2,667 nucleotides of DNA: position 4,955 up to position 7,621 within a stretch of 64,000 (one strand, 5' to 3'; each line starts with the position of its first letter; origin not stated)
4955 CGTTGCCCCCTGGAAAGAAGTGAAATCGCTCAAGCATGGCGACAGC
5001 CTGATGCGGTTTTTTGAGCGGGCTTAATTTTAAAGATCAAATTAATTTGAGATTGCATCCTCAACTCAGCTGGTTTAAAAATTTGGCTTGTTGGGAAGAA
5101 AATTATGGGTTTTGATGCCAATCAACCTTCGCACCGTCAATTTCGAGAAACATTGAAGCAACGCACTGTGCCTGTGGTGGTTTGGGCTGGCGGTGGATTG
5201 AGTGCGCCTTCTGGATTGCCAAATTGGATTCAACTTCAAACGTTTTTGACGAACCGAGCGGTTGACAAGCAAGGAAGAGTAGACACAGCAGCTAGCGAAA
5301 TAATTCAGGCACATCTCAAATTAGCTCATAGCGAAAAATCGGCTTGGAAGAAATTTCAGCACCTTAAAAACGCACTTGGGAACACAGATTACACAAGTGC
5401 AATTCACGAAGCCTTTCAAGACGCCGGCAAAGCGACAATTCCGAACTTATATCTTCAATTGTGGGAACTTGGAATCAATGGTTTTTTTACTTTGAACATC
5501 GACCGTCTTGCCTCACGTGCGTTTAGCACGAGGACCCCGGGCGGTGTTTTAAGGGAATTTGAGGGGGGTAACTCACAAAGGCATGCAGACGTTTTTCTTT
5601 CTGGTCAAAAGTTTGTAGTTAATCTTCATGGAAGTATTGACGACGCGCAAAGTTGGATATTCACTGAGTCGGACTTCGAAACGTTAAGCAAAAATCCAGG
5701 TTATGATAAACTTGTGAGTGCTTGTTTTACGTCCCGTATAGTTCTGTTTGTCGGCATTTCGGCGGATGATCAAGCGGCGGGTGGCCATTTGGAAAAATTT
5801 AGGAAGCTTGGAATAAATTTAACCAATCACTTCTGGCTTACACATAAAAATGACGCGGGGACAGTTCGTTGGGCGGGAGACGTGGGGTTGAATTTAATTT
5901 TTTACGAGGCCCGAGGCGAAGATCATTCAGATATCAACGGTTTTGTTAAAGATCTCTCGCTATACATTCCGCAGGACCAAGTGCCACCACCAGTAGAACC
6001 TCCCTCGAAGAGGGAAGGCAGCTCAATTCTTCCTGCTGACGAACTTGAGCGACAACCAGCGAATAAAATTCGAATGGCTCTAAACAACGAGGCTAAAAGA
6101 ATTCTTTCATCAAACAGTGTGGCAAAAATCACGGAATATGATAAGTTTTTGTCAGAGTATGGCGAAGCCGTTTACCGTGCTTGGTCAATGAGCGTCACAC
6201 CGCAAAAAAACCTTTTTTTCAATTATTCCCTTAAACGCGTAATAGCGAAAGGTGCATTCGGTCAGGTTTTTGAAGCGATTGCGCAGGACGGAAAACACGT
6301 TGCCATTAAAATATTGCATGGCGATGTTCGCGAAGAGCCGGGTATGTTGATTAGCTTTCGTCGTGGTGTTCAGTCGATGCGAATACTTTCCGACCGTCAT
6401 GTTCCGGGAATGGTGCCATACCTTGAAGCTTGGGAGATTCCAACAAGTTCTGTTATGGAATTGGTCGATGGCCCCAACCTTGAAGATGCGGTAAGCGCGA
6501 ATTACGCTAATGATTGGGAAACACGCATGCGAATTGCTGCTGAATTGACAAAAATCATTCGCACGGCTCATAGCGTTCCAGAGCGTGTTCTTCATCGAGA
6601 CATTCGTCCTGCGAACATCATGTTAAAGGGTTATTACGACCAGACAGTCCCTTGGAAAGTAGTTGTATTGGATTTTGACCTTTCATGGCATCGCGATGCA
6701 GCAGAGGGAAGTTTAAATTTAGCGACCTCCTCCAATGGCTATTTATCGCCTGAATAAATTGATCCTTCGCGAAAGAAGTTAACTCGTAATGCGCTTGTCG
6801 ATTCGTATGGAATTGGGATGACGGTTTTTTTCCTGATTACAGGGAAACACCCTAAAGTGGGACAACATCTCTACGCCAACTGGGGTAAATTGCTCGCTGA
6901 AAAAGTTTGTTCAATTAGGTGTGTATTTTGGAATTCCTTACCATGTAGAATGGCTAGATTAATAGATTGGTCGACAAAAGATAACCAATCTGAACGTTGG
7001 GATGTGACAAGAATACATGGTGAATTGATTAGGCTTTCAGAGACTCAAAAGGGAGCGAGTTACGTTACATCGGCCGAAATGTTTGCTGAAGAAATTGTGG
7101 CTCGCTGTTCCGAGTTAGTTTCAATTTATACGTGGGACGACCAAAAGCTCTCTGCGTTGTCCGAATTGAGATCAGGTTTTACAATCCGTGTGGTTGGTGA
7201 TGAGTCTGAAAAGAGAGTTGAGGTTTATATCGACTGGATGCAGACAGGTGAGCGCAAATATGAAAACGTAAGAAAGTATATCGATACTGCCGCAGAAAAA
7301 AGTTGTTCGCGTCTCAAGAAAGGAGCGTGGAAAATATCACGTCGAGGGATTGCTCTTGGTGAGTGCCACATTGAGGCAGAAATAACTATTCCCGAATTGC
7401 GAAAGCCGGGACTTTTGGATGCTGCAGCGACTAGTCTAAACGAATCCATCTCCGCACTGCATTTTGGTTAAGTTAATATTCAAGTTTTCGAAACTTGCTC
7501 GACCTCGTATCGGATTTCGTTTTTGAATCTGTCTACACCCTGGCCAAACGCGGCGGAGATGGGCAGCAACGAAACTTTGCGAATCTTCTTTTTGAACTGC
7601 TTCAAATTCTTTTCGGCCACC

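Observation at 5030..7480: Low-G+C islet encoding a SIR2-like/Ser-Thr kinase fusion protein split by a single in-frame TAA: candidate inactivated single-gene defense system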

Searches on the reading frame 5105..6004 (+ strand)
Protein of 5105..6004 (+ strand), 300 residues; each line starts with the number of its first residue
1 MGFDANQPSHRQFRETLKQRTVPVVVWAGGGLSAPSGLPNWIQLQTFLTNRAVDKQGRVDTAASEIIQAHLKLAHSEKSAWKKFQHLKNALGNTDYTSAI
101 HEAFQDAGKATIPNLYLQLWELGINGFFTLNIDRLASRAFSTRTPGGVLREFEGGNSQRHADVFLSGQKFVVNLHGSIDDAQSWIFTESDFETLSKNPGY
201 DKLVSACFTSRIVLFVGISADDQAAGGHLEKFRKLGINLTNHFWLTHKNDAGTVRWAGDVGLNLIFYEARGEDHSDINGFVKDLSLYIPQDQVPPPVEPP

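Call 32: search_solved_structures(query=window:5105-6004:+, max_evalue=1, show_alignments=2)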
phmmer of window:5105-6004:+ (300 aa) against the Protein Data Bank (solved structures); distinct sequences matched with E-value up to 1: 10.
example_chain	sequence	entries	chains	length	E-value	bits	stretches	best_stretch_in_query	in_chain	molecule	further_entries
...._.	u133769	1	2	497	0.0042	19.4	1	85-224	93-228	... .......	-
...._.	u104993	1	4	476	0.019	17.3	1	118-233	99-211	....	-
8p0b_A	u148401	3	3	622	0.13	14.6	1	131-215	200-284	Polymerase acidic protein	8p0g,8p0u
8zsf_D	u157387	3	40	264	0.13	14.6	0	24-222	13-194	Sir2 family NAD-dependent protein deacetylase | KomC, SIR2 domain protein, NADase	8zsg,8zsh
8z85_A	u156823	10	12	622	0.13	14.6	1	131-215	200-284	Polymerase acidic protein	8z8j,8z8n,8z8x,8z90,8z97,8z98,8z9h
8bto_A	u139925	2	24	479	0.17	14.2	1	122-233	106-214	NAD(+) hydrolase ThsA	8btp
8wc0_A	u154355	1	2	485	0.66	12.2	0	25-48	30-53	NAD(+) hydrolase ThsA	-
5lj3_S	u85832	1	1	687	0.79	12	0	69-120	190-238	CLF1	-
6exn_S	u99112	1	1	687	0.87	11.9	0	69-120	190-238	Pre-mRNA-splicing factor CLF1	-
5lj5_S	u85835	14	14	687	0.87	11.8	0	69-120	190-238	Pre-mRNA-splicing factor CLF1 | CLF1 isoform 1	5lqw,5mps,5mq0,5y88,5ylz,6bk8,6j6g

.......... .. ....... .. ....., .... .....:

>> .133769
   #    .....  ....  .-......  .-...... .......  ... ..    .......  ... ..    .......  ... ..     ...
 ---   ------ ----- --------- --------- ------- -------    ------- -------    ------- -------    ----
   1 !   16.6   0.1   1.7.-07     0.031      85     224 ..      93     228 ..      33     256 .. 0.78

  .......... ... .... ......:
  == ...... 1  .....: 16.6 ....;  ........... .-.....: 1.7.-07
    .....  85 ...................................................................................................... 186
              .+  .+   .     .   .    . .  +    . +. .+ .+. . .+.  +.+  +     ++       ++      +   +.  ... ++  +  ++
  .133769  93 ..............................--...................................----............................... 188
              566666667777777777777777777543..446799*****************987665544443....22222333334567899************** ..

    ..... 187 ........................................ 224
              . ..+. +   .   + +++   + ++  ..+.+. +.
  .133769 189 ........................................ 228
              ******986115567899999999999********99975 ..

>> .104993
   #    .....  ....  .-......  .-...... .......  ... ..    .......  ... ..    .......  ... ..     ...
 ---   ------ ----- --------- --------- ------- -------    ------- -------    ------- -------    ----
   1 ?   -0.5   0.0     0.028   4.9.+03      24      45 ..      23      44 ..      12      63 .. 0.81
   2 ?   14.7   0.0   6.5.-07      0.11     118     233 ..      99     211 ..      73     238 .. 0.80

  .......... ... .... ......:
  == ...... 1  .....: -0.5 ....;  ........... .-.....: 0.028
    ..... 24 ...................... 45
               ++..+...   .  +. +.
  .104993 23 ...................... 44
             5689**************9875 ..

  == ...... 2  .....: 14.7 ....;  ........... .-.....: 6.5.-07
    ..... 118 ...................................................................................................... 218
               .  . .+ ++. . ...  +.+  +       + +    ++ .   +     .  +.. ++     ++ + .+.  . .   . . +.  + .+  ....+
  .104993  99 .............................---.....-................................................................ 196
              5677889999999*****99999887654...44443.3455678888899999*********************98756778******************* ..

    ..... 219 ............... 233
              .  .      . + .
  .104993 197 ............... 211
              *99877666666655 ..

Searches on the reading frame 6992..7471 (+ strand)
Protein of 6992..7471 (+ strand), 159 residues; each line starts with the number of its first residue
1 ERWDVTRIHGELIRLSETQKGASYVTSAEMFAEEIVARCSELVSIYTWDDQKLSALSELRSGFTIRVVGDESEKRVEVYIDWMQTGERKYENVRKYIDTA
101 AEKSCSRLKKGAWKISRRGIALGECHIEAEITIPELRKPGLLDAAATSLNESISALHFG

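Call 33: search_solved_structures(query=window:6992-7471:+, max_evalue=10)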
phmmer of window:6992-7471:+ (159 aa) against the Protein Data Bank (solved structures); distinct sequences matched with E-value up to 10: 4.
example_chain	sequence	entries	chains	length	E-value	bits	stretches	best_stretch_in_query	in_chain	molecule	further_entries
3see_A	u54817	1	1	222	0.56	13.6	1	79-109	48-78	Hypothetical sugar binding protein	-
6sv1_A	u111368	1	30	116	0.74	13.2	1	35-101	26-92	Encapsulated Ferritin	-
5l8b_A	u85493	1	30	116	0.8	13.1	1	35-101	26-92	Uncharacterized protein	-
33bf_A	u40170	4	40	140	1.1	12.6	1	35-101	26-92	Encapsulated ferritin-like protein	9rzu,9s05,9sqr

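Call 44: predict_structure(alignment_id=A3)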
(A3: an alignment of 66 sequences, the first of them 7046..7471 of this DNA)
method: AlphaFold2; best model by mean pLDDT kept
length: 141 residues; sequences in the alignment: 66
mean_pLDDT: 93.7   pTM: 0.88
mean pLDDT of the five models: 93.7, 93.2, 92.8, 92.7, 92.2
residues with pLDDT >= 90: 119; 70-90: 17; 50-70: 3; < 50: 2
segments of 3 or more residues with pLDDT < 50: none
pLDDT, mean of each block of 10 residues (from residue 1): 73 98 97 98 96 98 89 84 98 98 95 97 97 96 74
secondary structure, 60 per line:
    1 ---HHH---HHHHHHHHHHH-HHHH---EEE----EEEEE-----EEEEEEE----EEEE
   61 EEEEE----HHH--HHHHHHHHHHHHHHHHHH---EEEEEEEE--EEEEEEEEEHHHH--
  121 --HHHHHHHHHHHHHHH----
elements in order: H10-20 H22-25 E29-31 E36-40 E46-52 E57-65 H75-92 E96-103 E106-114 H115-118 H123-137

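Call 48: fold_search(model_id=the predicted structure, library=pdb)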
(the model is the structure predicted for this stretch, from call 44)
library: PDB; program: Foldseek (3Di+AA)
matches with E <= 10: 1602; with E <= 0.001: 4
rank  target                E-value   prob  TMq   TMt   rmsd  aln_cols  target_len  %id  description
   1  4g6t_A                2.2e-04  1.00  0.36  0.39   8.6       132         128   13  Structure of the HopA1-SchA Chaperone-Effector Complex (released 2013-06-05)
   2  3kxy_B                5.0e-04  1.00  0.49  0.51   5.9       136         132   11  Crystal Structure of the ExsC-ExsE Complex (released 2010-06-30)
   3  1ry9_A                5.3e-04  1.00  0.52  0.54   5.3       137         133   12  Spa15, a Type III Secretion Chaperone from Shigella flexneri (released 2004-04-27)
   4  2xga_B                7.2e-04  1.00  0.46  0.49   5.7       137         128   13  MTSL spin-labelled Shigella Flexneri Spa15 (released 2010-12-01)
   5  3kxy_H                1.7e-03  1.00  0.48  0.51   6.0       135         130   11  Crystal Structure of the ExsC-ExsE Complex (released 2010-06-30)
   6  9uwz_A                1.7e-03  1.00  0.43  0.46   6.4       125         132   11  Crystal structure of the type III secretion chaperone VecA from Vibrio parahaemolyticus (released 2025-06-25)
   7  1xkp_B                1.8e-03  1.00  0.47  0.53   6.3       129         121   16  Crystal structure of the virulence factor YopN in complex with its heterodimeric chaperone SycN-YscB (released 2005-03-22)
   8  3kxy_D                2.7e-03  1.00  0.52  0.55   5.6       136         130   10  Crystal Structure of the ExsC-ExsE Complex (released 2010-06-30)
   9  2xga_A                3.1e-03  0.99  0.43  0.46   6.5       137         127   13  MTSL spin-labelled Shigella Flexneri Spa15 (released 2010-12-01)
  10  3kxy_A                3.4e-03  1.00  0.47  0.49   6.6       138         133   11  Crystal Structure of the ExsC-ExsE Complex (released 2010-06-30)
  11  9ux0_B                4.4e-03  0.99  0.46  0.49   6.2       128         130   13  Crystal structure of the virulence effector VepA in complex with its secretion chaperone VecA (released 2025-06-25)
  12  1tyq_D                1.1e-02  0.98  0.45  0.27   8.2       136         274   16  Crystal structure of Arp2/3 complex with bound ATP and calcium (released 2004-11-09)
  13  2p9p_D                1.3e-02  0.98  0.45  0.26   6.0       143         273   13  Crystal Structure of bovine Arp2/3 complex co-crystallized with ADP (released 2007-05-29)
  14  3kxy_J                1.5e-02  0.98  0.48  0.51   6.4       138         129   11  Crystal Structure of the ExsC-ExsE Complex (released 2010-06-30)
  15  2bsh_B                1.6e-02  0.99  0.49  0.57   7.3       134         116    7  Crystal structure of the type III secretion chaperone SycT from Yersinia enterocolitica (crystal form 2) (released 2005-08-15)
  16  3kxy_F                2.4e-02  0.97  0.48  0.50   5.8       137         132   11  Crystal Structure of the ExsC-ExsE Complex (released 2010-06-30)
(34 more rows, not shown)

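Call 82: fold_search(model_id=the predicted structure, library=viral)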
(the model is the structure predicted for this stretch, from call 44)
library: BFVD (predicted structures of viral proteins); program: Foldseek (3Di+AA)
matches with E <= 10: 1108; with E <= 0.001: 0
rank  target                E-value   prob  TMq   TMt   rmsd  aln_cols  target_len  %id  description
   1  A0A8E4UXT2            1.1e-03  0.99  0.33  0.37   8.1       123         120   10  Uncharacterized protein [Maribacter phage Colly_1]
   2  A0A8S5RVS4            3.4e-03  1.00  0.46  0.53   5.5       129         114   12  Uncharacterized protein [Siphoviridae sp. ctHip2]
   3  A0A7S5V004            5.9e-03  0.66  0.27  0.22  10.7       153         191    8  (no name in the UniProt tables at hand)
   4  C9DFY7                9.5e-03  0.99  0.48  0.41   5.9       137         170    9  Uncharacterized protein [Delftia phage PhiW-14]
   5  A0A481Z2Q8            1.1e-02  0.84  0.38  0.13  10.2       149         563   11  Regulator of chromosome condensation protein [Pithovirus LCPAC101]
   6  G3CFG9                1.1e-02  0.97  0.45  0.49   6.1       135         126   11  Uncharacterized protein [Escherichia phage vB_EcoP_24B]
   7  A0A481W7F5            1.3e-02  0.89  0.33  0.37   6.3        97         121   13  TonB-dependent receptor [Fusobacterium phage Fnu1]
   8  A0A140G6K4            1.5e-02  0.99  0.47  0.48   4.6       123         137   13  Uncharacterized protein [Arthrobacter phage Kitkat]
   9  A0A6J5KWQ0            1.5e-02  0.96  0.31  0.48   6.0        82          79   12  Uncharacterized protein [uncultured Caudovirales phage]
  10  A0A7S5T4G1            1.8e-02  0.96  0.47  0.42   8.3       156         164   10  (no name in the UniProt tables at hand)
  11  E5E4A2                2.3e-02  0.60  0.27  0.16   7.4       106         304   18  Uncharacterized protein [Acinetobacter phage Acj61]
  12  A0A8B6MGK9            2.8e-02  0.89  0.38  0.36   7.2       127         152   16  (no name in the UniProt tables at hand)
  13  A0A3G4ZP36            3.2e-02  0.90  0.47  0.28   8.2       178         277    6  Uncharacterized protein [Terrestrivirus sp.]
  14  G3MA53                3.2e-02  0.87  0.41  0.49   5.0       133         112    9  Gp312 [Bacillus phage G]
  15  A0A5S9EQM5            3.4e-02  0.82  0.34  0.38  12.0       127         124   12  Uncharacterized protein [Tenacibaculum phage PTm1]
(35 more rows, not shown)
